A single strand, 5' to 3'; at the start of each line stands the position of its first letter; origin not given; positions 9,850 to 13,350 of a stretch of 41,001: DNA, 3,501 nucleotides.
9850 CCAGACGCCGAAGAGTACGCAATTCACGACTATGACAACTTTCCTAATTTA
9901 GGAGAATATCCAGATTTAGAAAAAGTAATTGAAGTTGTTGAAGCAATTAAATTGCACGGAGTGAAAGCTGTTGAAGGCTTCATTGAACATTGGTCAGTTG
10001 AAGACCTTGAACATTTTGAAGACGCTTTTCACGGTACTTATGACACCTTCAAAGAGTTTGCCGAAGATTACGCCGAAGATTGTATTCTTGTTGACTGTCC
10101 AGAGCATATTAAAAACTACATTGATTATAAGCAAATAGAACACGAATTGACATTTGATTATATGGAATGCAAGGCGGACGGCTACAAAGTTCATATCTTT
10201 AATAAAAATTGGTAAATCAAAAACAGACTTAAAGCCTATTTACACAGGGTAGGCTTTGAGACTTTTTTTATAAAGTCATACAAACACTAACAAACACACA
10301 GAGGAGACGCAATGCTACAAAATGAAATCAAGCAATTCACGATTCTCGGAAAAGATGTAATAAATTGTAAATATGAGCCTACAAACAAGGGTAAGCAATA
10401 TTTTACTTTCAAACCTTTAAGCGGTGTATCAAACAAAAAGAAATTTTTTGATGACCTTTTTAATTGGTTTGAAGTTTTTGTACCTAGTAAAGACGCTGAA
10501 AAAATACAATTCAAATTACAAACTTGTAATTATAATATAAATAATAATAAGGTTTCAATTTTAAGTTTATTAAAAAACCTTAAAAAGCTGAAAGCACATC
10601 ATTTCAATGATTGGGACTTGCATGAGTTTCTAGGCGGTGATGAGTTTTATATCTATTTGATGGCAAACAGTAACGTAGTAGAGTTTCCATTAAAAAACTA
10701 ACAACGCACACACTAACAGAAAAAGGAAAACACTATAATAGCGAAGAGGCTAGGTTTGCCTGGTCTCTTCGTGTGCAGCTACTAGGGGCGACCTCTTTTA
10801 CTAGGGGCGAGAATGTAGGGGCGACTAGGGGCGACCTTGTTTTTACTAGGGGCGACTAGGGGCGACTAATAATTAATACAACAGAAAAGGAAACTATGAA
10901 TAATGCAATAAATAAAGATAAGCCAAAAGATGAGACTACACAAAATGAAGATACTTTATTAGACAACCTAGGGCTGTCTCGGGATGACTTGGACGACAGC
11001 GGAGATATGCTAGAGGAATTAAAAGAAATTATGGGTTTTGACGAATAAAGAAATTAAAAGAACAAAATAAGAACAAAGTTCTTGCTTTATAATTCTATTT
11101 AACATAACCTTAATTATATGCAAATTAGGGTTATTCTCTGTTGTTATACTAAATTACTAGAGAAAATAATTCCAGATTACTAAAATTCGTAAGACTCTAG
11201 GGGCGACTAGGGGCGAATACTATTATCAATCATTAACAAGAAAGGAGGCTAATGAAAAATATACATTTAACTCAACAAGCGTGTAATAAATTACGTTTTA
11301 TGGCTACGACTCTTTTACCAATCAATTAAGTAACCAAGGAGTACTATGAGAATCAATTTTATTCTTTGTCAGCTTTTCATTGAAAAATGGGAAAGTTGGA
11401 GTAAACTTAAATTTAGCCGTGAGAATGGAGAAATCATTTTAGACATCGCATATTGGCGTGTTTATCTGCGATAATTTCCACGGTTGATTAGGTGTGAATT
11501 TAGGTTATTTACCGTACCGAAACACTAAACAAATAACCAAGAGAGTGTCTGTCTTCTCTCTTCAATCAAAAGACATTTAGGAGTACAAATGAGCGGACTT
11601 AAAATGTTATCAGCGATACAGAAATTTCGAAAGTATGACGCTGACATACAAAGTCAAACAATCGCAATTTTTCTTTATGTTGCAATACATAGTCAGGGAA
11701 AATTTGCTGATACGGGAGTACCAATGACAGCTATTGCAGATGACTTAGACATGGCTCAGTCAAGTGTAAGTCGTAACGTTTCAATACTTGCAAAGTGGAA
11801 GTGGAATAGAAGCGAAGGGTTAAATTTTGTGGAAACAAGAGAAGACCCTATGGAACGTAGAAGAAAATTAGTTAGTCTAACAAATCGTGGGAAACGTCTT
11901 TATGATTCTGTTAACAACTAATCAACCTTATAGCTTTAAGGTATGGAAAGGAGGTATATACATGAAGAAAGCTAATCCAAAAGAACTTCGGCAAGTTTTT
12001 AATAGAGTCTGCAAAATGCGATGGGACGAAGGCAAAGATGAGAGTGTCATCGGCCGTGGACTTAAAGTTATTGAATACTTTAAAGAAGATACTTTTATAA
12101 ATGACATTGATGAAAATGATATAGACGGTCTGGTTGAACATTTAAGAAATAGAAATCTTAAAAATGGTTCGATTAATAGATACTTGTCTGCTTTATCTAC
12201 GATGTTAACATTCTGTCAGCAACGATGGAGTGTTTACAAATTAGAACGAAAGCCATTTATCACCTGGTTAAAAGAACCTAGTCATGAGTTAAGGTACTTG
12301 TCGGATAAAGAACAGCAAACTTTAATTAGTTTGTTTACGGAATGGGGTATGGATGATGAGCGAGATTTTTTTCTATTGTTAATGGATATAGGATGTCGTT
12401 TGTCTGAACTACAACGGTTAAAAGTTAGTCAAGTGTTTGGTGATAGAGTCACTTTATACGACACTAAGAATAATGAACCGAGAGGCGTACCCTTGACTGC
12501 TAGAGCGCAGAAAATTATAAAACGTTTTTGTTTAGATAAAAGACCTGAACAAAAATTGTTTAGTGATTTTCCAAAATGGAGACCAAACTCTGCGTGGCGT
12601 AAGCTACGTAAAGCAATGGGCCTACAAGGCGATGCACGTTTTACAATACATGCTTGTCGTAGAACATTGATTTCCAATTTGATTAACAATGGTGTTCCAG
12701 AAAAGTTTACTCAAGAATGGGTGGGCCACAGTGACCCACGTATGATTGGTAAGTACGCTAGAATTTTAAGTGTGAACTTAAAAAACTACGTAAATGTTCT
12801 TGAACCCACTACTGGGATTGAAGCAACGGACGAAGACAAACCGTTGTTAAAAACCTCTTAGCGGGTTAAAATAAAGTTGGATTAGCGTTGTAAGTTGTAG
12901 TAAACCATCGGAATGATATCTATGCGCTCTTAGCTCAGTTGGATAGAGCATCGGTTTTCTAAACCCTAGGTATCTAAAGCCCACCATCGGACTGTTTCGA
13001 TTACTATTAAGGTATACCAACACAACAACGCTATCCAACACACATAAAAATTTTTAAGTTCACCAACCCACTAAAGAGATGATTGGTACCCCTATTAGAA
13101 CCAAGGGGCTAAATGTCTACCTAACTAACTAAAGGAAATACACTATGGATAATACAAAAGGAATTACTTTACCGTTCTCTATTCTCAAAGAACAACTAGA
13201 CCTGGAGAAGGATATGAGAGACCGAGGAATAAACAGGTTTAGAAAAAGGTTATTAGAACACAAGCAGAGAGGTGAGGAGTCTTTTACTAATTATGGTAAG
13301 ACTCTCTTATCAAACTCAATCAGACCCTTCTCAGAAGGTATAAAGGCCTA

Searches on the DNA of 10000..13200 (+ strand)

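Call 6: search_dna_similar(query=window:10000-13200:+, collection=phages, mode=distant, max_rows=20)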
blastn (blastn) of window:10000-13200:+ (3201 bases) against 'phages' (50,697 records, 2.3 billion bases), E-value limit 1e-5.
Records with a match: 25; places in all: 26; records where one place covers at least 80% of the query: 0.
Best place of each record, by identity: 90-95% 7; 80-90% 14; 60-80% 4.
By first word of the organism name: Pelagibacter 16; Synechococcus 3; uncultured 2; Serratia 2; Proteus 1; Shigella 1.
By host as written in the record: Candidatus Pelagibacter ubique HTCC1062 5; Candidatus Pelagibacter sp. HTCC7211 4; Candidatus Pelagibacter sp H2P3alpha 4; - 2; Candidatus Pelagibacter sp.FZCC0233 2; Synechococcus sp. WH7803 2; Candidadtus Pelagibacter sp. HTCC1062 1; Synechococcus 1; and 4 more.
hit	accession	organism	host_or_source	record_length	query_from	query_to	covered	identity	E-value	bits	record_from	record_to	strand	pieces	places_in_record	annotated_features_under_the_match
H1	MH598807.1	Pelagibacter phage HTVC120P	Candidatus Pelagibacter sp. HTCC7211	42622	734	3201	64%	84.8%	0e+0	2270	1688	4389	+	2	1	integrase | MarR family transcriptional regulator | hypothetical protein (x3) | RNA polymerase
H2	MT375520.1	Pelagibacter phage Bylgja EXVC010P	Candidatus Pelagibacter sp H2P3alpha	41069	734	3201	64%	83.0%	0e+0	2143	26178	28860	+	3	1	integrase | MarR family transcriptional regulator | cor repressor | hypothetical protein | superinfection exclusion protein | and 1 other names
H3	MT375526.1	Pelagibacter phage Himinglaeva EXVC011P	Candidatus Pelagibacter sp H2P3alpha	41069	734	3201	64%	83.0%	0e+0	2143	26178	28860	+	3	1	integrase | MarR family transcriptional regulator | cor repressor | hypothetical protein | superinfection exclusion protein | and 1 other names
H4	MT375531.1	Pelagibacter phage Unn EXVC019P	Candidatus Pelagibacter sp H2P3alpha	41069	734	3201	64%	83.0%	0e+0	2143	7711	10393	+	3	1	integrase | MarR family transcriptional regulator | cor repressor | superinfection exclusion protein | RNA polymerase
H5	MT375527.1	Pelagibacter phage Hroenn EXVC015P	Candidatus Pelagibacter sp H2P3alpha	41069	734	3201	64%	83.0%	0e+0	2143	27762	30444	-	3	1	integrase | MarR family transcriptional regulator | cor repressor | superinfection exclusion protein | RNA polymerase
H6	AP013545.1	uncultured phage MedDCM-OCT-S46-C10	metagenomic fosmid library constructed ...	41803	734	3201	62%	82.2%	0e+0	1952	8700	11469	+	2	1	tyrosine recombinase XerD (TIGR02225) | MarR family transcriptional regulator | hypothetical protein (x5) | Mitochondrial DNA-directed RNA polymerase (RPO41)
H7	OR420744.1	Pelagibacter phage HTVC134P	Candidatus Pelagibacter sp. HTCC7211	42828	1320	3201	59%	86.0%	0e+0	2184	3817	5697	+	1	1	integrase | MarR family transcriptional regulator | hypothetical protein (x2) | RNA polymerase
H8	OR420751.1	Pelagibacter phage HTVC309P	Candidatus Pelagibacter sp.FZCC0233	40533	1318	3201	59%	84.8%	0e+0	2082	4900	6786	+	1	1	integrase | MarR family transcriptional regulator | hypothetical protein | RNA polymerase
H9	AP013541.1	uncultured phage_MedDCM-OCT-S42-C7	metagenomic fosmid library constructed ...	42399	1626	3137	47%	68.5%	7e-148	531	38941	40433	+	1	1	tyrosine recombinase XerD (TIGR02225) | MarR family transcriptional regulator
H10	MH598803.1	Pelagibacter phage HTVC121P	Candidatus Pelagibacter sp. HTCC7211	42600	1347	1465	4%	71.9%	4e-6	61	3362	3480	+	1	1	none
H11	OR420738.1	Pelagibacter phage HTVC131P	Candidatus Pelagibacter sp. HTCC7211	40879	222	332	3%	73.9%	8e-8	67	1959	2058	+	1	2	hypothetical protein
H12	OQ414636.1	Pelagibacter phage EXVC032P Baldr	Candidadtus Pelagibacter sp. HTCC1062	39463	945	1042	3%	77.6%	1e-11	79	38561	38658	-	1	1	hypothetical protein | ribosome_binding_site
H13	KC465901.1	Pelagibacter phage HTVC019P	Candidatus Pelagibacter ubique HTCC1062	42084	217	296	2%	82.9%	2e-10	76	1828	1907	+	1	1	hypothetical protein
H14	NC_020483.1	Pelagibacter phage HTVC019P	Candidatus Pelagibacter ubique HTCC1062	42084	217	296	2%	82.9%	2e-10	76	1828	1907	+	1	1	hypothetical protein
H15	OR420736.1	Pelagibacter phage HTVC304P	Candidatus Pelagibacter sp.FZCC0233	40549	214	278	2%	86.2%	2e-9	72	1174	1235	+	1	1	hypothetical protein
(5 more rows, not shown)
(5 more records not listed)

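Call 8: get_annotated_region(hit=H1, flank=2500)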
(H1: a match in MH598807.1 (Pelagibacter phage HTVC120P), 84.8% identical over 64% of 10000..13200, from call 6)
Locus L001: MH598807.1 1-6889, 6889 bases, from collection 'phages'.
description: Pelagibacter phage HTVC120P, complete genome.
organism: Pelagibacter phage HTVC120P (NCBI taxid 2283021)
taxonomy: Viruses; Duplodnaviria; Heunggongvirae; Uroviricota; Caudoviricetes; Autographiviridae
host: Candidatus Pelagibacter sp. HTCC7211; source: seawater; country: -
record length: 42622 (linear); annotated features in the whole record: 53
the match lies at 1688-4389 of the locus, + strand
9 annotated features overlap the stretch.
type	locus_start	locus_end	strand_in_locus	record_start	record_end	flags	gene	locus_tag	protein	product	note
CDS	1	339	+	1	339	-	-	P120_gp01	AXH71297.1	hypothetical protein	-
CDS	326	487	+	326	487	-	-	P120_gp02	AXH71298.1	hypothetical protein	-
CDS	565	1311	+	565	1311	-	-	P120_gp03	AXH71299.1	hypothetical protein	-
CDS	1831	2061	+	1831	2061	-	-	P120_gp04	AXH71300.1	hypothetical protein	-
CDS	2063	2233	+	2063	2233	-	-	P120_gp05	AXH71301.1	hypothetical protein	-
CDS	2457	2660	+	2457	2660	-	-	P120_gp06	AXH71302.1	hypothetical protein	-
CDS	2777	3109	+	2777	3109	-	-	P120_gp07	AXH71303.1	MarR family transcriptional regulator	-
CDS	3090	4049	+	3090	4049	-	-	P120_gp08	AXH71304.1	integrase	-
CDS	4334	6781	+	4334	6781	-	-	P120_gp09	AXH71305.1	RNA polymerase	-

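Call 9: get_annotated_region(hit=H2, flank=2500)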
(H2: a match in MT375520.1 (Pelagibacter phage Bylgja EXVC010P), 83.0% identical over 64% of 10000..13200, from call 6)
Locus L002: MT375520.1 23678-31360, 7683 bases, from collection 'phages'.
description: Pelagibacter phage Bylgja EXVC010P, complete genome.
organism: Pelagibacter phage Bylgja EXVC010P (NCBI taxid 2736225)
taxonomy: Viruses; Duplodnaviria; Heunggongvirae; Uroviricota; Caudoviricetes; Autographiviridae
host: Candidatus Pelagibacter sp H2P3alpha; source: -; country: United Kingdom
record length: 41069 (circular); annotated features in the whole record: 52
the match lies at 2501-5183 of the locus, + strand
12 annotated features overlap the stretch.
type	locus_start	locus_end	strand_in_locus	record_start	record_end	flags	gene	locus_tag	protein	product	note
CDS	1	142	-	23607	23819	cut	-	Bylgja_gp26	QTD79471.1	hypothetical protein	-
CDS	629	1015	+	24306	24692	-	-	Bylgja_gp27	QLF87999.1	hypothetical protein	-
CDS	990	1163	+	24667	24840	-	-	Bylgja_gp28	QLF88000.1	hypothetical protein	-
CDS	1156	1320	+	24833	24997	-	-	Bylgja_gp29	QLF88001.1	hypothetical protein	-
CDS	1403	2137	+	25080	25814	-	-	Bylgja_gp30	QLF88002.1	hypothetical protein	-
CDS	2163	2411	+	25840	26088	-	-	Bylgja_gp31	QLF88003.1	hypothetical protein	-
CDS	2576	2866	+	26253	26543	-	-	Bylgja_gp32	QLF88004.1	cor repressor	putative GP04-like protein cor repressor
CDS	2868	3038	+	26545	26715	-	-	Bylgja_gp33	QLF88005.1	superinfection exclusion protein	putative GP05-like protein superinfection exclusion protein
CDS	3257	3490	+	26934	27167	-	-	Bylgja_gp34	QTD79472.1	hypothetical protein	-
CDS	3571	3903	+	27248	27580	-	-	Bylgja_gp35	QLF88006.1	MarR family transcriptional regulator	-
CDS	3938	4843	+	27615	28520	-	-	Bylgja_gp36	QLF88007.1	integrase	-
CDS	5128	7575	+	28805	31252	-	-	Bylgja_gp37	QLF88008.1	RNA polymerase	-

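Call 10: get_annotated_region(hit=H6, flank=2500)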
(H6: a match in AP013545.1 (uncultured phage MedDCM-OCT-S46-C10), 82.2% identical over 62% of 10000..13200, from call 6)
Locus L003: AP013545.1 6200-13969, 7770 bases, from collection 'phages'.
description: Uncultured phage_MedDCM-OCT-S46-C10 DNA, complete genome, group G8, isolate: uvMED-CGR-U-MedDCM-OCT-S46-C10.
organism: uncultured phage MedDCM-OCT-S46-C10 (NCBI taxid 2741074)
taxonomy: Viruses; Duplodnaviria; Heunggongvirae; Uroviricota; Caudoviricetes; Autographiviridae; Foussvirus; Foussvirus S46C10
host: -; source: metagenomic fosmid library constructed from the 0.2-5um-size plankton collected from the deep chlorophyll ...; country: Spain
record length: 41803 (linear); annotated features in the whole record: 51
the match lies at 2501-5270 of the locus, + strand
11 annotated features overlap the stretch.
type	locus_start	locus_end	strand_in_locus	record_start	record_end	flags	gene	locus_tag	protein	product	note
CDS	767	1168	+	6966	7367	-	-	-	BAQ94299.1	hypothetical protein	-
CDS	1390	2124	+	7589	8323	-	-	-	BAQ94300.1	Phage protein Gp37/Gp68-like protein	-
CDS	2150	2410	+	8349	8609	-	-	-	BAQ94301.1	hypothetical protein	-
CDS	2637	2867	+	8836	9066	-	-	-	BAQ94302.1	hypothetical protein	-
CDS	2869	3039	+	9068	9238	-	-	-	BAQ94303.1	hypothetical protein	-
CDS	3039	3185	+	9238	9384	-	-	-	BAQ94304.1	hypothetical protein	-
CDS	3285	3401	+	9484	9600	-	-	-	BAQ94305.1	hypothetical protein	-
CDS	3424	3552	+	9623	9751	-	-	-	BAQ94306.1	hypothetical protein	-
CDS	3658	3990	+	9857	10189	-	-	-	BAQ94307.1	MarR family transcriptional regulator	-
CDS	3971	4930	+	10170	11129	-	-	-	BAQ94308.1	tyrosine recombinase XerD (TIGR02225)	-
CDS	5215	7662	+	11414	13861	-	-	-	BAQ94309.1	Mitochondrial DNA-directed RNA polymerase (RPO41)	-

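Call 64: get_annotated_region(hit=H12, flank=1500)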
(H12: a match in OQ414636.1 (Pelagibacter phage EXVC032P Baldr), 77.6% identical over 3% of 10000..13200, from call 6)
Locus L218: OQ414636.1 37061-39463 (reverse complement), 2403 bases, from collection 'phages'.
description: Pelagibacter phage EXVC032P Baldr, complete genome.
organism: Pelagibacter phage EXVC032P Baldr (NCBI taxid 3029571)
taxonomy: Viruses; Duplodnaviria; Heunggongvirae; Uroviricota; Caudoviricetes
host: Candidadtus Pelagibacter sp. HTCC1062; source: BATS near Bermuda; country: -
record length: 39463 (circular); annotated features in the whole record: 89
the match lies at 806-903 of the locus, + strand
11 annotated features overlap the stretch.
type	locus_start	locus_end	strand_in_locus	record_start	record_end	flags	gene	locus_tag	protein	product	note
regulatory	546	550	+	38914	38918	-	-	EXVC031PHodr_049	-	ribosome_binding_site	-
CDS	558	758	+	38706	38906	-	-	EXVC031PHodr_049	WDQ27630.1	hypothetical protein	CPT_C6N2_1062_C8_B_0.3_0000000_vscat_2__len_394 63__circular_049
regulatory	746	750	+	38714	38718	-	-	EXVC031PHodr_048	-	ribosome_binding_site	-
CDS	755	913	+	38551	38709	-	-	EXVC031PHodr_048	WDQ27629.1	hypothetical protein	CPT_C6N2_1062_C8_B_0.3_0000000_vscat_2__len_394 63__circular_048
regulatory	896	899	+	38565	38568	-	-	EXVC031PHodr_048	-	ribosome_binding_site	-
CDS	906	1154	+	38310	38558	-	-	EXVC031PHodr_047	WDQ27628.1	hypothetical protein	CPT_C6N2_1062_C8_B_0.3_0000000_vscat_2__len_394 63__circular_047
regulatory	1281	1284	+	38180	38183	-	-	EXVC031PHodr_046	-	ribosome_binding_site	-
CDS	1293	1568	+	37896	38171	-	-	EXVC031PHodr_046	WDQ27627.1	hypothetical protein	CPT_C6N2_1062_C8_B_0.3_0000000_vscat_2__len_394 63__circular_046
regulatory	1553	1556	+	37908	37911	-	-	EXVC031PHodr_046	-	ribosome_binding_site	-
CDS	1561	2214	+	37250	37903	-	-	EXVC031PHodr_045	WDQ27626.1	trichohyalin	CPT_C6N2_1062_C8_B_0.3_0000000_vscat_2__len_394 63__circular_045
CDS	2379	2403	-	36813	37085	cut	-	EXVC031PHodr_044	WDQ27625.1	hypothetical protein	CPT_C6N2_1062_C8_B_0.3_0000000_vscat_2__len_394 63__circular_044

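Call 83: search_dna_similar(query=window:10735-10900:+, collection=phages, mode=distant, max_evalue=1, max_rows=40)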
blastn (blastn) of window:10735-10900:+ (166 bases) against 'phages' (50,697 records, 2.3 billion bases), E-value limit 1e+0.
Records with a match: 15; places in all: 23; records where one place covers at least 80% of the query: 3.
Best place of each record, by identity: 95-99% 9; 60-80% 6.
By first word of the organism name: Prevotella 9; Pelagibacter 5; uncultured 1.
By host as written in the record: Prevotella sp. 9; Candidatus Pelagibacter sp H2P3alpha 4; - 1; Candidatus Pelagibacter sp. HTCC7211 1.
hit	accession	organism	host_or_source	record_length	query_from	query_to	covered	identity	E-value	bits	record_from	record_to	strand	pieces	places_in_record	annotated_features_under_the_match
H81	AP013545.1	uncultured phage MedDCM-OCT-S46-C10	metagenomic fosmid library constructed ...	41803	2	160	96%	80.0%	8e-24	163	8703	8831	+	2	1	none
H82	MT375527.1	Pelagibacter phage Hroenn EXVC015P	Candidatus Pelagibacter sp H2P3alpha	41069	2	160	96%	77.4%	2e-13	146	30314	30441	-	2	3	cor repressor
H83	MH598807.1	Pelagibacter phage HTVC120P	Candidatus Pelagibacter sp. HTCC7211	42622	2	165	99%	72.5%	8e-18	96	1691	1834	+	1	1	hypothetical protein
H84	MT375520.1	Pelagibacter phage Bylgja EXVC010P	Candidatus Pelagibacter sp H2P3alpha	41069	2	134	75%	77.1%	1e-8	108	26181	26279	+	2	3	cor repressor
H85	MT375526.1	Pelagibacter phage Himinglaeva EXVC011P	Candidatus Pelagibacter sp H2P3alpha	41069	2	134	75%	77.1%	1e-8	108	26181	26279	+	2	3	cor repressor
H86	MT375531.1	Pelagibacter phage Unn EXVC019P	Candidatus Pelagibacter sp H2P3alpha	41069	2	134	75%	77.1%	1e-8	108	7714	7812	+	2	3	cor repressor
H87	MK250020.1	Prevotella phage Lak-B1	Prevotella sp.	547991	134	157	14%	95.8%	5e-1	40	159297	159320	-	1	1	record has no annotation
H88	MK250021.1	Prevotella phage Lak-B2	Prevotella sp.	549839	134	157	14%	95.8%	5e-1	40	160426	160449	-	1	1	record has no annotation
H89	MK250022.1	Prevotella phage Lak-B3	Prevotella sp.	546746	134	157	14%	95.8%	5e-1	40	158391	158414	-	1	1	record has no annotation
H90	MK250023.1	Prevotella phage Lak-B4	Prevotella sp.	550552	134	157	14%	95.8%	5e-1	40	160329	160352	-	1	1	record has no annotation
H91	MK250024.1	Prevotella phage Lak-B5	Prevotella sp.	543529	134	157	14%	95.8%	5e-1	40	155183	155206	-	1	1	record has no annotation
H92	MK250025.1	Prevotella phage Lak-B6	Prevotella sp.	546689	134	157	14%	95.8%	5e-1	40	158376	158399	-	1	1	record has no annotation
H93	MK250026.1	Prevotella phage Lak-B7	Prevotella sp.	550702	134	157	14%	95.8%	5e-1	40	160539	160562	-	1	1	record has no annotation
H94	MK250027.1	Prevotella phage Lak-B8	Prevotella sp.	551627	134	157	14%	95.8%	5e-1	40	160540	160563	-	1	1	record has no annotation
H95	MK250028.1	Prevotella phage Lak-B9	Prevotella sp.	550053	134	157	14%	95.8%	5e-1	40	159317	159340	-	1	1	record has no annotation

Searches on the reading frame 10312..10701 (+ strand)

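Call 13: search_protein_families(library=pfam, proteins=[window:10312-10701:+], max_evalue=0.01)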
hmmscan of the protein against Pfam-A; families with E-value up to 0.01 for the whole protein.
window:10312-10701:+ (129 aa): 1 family
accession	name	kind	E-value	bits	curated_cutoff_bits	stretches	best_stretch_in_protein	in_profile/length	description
PF09345.15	SiaC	-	0.00014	22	24.5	1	28-95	16-81/120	SiaC family regulatory phosphoprotein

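Call 77: search_protein_families(library=phrogs, proteins=[window:10312-10701:+], max_evalue=0.01)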
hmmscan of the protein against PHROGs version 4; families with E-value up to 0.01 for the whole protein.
window:10312-10701:+ (129 aa): 0 families

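Call 90: search_protein_families(library=ncbifam, proteins=[window:10312-10701:+], max_evalue=0.1)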
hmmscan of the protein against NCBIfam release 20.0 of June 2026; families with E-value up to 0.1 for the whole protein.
window:10312-10701:+ (129 aa): 2 families
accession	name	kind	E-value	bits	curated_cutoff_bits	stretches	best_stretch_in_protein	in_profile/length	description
NF051443.1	NheC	equivalog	0.023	14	420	1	44-98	125-179/352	non-hemolytic enterotoxin subunit C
NF043075.1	MMSYN1_0197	equivalog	0.055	12.4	550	1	20-112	50-139/341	spermidine/putrescine ABC transporter ATP-binding protein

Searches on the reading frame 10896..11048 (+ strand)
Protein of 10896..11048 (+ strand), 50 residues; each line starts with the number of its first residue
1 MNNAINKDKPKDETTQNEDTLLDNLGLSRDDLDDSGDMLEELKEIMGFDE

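Call 13: search_protein_families(library=pfam, proteins=[window:10896-11048:+], max_evalue=0.01)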
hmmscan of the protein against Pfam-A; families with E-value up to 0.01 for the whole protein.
window:10896-11048:+ (50 aa): 0 families

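Call 77: search_protein_families(library=phrogs, proteins=[window:10896-11048:+], max_evalue=0.01)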
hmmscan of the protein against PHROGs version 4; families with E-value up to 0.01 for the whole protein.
window:10896-11048:+ (50 aa): 0 families
